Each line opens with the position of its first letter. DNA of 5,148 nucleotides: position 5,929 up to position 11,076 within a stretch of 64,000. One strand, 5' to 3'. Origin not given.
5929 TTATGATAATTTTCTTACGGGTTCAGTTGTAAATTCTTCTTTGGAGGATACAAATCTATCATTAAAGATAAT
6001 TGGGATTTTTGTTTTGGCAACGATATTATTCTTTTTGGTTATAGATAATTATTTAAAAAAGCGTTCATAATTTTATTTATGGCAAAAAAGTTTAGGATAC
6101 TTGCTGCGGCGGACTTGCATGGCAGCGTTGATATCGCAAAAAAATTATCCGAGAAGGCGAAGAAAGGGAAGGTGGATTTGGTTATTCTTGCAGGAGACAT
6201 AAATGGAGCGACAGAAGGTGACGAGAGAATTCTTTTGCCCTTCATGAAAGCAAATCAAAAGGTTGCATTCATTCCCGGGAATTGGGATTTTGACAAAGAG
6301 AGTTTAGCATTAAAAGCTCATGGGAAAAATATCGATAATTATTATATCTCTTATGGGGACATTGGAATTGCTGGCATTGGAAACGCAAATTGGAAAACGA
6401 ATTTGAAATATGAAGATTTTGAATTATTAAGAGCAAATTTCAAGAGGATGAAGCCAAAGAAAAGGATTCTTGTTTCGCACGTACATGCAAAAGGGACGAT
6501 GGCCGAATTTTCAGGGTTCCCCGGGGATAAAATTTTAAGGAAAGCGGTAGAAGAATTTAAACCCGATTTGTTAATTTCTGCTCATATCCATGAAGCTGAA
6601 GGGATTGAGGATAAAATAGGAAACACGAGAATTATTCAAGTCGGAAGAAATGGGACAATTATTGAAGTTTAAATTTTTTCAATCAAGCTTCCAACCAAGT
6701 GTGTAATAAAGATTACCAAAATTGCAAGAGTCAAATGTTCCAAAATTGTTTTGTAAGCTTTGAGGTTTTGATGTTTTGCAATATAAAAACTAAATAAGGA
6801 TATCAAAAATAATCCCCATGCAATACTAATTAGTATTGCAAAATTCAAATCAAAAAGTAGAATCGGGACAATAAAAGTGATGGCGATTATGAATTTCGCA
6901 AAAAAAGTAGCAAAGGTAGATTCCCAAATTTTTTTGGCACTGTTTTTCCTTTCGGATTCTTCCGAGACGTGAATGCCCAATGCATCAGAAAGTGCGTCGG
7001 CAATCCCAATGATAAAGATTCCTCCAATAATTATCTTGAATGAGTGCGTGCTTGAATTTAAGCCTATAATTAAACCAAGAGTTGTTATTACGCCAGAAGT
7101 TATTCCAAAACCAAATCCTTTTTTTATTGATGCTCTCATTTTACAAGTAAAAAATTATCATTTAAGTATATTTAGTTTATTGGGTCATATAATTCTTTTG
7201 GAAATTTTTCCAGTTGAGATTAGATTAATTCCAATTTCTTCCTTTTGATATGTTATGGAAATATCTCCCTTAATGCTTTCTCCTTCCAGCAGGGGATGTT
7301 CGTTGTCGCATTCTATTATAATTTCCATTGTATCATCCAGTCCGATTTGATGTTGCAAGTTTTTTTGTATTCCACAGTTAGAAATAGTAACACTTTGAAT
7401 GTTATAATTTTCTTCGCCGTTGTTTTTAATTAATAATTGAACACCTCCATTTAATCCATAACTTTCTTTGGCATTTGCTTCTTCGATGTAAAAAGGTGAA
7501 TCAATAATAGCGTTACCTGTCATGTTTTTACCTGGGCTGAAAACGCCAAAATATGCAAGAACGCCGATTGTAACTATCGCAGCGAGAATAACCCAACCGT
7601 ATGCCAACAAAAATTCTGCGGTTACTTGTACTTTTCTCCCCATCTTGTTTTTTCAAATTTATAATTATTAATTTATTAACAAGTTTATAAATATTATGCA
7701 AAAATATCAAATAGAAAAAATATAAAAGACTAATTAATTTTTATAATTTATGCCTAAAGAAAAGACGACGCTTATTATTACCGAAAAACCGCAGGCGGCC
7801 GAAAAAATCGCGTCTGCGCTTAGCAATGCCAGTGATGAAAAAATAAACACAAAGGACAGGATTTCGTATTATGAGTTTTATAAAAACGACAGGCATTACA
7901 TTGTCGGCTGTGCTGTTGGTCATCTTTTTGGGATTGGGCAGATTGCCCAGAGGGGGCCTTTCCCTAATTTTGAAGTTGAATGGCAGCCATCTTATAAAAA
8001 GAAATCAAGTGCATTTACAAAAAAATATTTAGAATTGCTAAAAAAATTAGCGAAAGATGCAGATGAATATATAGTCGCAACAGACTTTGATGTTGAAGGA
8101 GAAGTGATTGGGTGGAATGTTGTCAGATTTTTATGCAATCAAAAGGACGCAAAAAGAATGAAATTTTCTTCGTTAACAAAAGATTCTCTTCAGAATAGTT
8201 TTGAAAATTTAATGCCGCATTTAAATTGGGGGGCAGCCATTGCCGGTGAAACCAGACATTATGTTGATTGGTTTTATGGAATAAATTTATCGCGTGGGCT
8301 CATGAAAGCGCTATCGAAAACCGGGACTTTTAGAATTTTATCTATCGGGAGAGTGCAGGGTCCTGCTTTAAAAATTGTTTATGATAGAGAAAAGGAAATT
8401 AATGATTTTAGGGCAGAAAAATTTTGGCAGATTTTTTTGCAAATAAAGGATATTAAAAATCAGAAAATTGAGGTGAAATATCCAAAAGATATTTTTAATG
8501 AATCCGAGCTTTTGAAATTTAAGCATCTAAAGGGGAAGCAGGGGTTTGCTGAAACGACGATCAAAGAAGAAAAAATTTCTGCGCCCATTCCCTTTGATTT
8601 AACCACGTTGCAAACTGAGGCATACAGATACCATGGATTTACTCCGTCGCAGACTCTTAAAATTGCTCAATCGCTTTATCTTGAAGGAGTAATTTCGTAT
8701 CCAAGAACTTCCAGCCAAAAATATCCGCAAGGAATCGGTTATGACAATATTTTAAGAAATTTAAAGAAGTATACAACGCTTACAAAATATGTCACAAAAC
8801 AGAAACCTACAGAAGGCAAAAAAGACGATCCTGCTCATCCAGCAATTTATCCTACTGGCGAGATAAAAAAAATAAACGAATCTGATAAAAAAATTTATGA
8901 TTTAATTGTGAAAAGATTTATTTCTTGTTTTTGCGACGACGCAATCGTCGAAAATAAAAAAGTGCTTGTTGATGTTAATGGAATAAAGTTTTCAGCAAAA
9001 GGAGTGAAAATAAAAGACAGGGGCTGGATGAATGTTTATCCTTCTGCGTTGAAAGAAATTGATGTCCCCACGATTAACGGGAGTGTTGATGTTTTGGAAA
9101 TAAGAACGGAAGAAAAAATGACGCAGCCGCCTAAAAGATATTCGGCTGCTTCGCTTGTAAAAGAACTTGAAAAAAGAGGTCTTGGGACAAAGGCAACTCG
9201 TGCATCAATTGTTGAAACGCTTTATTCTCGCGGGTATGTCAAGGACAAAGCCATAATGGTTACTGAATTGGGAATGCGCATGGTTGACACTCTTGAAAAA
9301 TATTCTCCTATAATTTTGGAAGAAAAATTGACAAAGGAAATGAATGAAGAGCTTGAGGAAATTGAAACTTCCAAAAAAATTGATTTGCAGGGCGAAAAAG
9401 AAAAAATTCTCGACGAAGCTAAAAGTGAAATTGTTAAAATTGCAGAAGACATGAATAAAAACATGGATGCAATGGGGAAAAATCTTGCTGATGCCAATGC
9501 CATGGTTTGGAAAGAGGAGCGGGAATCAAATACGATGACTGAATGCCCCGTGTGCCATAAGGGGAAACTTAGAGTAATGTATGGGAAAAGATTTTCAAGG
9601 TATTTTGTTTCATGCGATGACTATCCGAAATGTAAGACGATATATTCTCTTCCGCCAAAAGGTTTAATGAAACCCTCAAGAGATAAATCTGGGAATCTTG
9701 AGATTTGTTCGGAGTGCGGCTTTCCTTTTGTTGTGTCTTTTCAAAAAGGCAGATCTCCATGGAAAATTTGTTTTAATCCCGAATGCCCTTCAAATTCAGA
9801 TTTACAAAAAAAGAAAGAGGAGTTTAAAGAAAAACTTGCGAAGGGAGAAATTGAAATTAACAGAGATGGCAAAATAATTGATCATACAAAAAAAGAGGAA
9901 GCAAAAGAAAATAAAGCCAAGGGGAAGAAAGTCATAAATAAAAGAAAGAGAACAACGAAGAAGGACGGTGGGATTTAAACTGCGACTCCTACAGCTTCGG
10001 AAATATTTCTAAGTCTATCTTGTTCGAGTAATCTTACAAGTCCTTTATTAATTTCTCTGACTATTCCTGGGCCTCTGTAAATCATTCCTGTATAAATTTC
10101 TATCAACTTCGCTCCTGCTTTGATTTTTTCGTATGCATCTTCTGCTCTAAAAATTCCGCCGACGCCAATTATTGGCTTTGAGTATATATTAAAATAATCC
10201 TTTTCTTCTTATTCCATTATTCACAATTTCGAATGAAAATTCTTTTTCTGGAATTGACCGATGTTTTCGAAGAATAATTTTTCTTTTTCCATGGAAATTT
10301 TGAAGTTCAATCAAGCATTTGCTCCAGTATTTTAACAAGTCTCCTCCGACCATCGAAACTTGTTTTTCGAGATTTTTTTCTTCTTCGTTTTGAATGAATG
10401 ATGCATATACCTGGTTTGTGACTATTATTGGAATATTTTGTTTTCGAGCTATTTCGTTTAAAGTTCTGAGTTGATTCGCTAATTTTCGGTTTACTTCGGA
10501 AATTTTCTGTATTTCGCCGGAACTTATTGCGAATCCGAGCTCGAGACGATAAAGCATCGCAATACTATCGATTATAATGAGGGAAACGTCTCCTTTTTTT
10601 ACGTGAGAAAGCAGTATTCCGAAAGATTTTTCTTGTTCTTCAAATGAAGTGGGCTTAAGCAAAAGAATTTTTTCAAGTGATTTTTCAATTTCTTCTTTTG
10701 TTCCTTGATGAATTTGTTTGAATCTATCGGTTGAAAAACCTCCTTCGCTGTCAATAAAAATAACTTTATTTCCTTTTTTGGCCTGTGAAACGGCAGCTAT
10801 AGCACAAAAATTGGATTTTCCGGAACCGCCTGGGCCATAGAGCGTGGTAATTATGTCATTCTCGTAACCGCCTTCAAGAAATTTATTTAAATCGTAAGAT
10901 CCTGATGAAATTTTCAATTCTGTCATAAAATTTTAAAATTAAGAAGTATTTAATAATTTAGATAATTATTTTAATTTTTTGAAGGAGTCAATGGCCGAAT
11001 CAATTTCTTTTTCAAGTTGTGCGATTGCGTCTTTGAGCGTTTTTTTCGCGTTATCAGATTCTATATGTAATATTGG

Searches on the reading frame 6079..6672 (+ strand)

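Call 52: search_protein_families(library=pfam, proteins=[window:6079-6672:+], max_evalue=0.001)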
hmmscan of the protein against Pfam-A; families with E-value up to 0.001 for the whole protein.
window:6079-6672:+ (197 aa): 3 families
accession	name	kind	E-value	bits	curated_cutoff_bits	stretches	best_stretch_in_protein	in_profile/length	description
PF00149.33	Metallophos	-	7.6e-18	66.1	21.5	1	5-172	1-190/191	Calcineurin-like phosphoesterase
PF12850.12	Metallophos_2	-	1.5e-10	41.7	27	1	6-189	2-133/154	Calcineurin-like phosphoesterase superfamily domain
PF14582.11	Metallophos_3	-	1.4e-09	38.1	28.2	1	6-49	7-51/259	Metallophosphoesterase, calcineurin superfamily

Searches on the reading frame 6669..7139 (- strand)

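Call 52: search_protein_families(library=pfam, proteins=[window:6669-7139:-], max_evalue=0.001)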
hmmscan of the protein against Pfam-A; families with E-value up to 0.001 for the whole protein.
window:6669-7139:- (156 aa): 1 family
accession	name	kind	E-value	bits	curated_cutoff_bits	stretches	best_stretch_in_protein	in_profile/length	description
PF01988.24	VIT1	-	2.7e-08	34.3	28.1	1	11-68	6-64/214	VIT family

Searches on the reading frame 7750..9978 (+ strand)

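Call 52: search_protein_families(library=pfam, proteins=[window:7750-9978:+], max_evalue=0.001)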
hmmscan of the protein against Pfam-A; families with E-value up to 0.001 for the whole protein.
window:7750-9978:+ (742 aa): 3 families
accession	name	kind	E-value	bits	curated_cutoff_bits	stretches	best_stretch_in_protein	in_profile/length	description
PF01131.25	Topoisom_bac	-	3.3e-109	366.1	35.1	1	162-543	6-404/411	DNA topoisomerase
PF01751.28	Toprim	-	2.4e-12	47.3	23.1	1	7-141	1-95/96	Toprim domain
PF01396.24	Zn_ribbon_Top1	-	4.6e-06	26.8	32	1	598-636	3-38/39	Topoisomerase DNA binding C4 zinc finger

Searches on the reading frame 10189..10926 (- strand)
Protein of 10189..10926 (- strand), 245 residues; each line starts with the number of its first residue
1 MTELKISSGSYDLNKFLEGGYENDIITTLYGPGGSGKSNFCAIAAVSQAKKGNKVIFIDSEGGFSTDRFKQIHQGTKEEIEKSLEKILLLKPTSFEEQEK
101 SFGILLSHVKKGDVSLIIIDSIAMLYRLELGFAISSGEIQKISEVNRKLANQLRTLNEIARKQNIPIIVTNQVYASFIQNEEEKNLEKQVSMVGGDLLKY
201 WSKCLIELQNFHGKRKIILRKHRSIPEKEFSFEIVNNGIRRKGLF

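Call 53: search_protein_families(library=pfam, proteins=[window:10189-10926:-], max_evalue=0.001)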
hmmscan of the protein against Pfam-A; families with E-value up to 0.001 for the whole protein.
window:10189-10926:- (245 aa): 8 families
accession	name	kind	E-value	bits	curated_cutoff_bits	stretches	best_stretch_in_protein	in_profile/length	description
PF08423.17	Rad51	-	4.4e-30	105.2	22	1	4-240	6-242/244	Rad51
PF00154.27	RecA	-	4.6e-13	49.7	27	1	6-209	33-219/262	recA bacterial DNA recombination protein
PF13479.12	AAA_24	-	8.8e-09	35.9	27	1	28-228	6-192/195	AAA domain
PF06745.19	ATPase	-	4.1e-07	30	26.6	1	9-240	4-225/231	KaiC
PF01656.29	CbiA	-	4.2e-07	30.4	25.4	1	26-198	1-106/125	CobQ/CobB/MinD/ParA nucleotide binding domain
PF01637.24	ATPase_2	-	1.8e-05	25.1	33.2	1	22-127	18-124/225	ATPase domain predominantly from Archaea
PF13481.12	AAA_25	-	8.2e-05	22.8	27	1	14-127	23-157/195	AAA domain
PF13401.12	AAA_22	-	0.00054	20.7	27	0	26-169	7-120/130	AAA domain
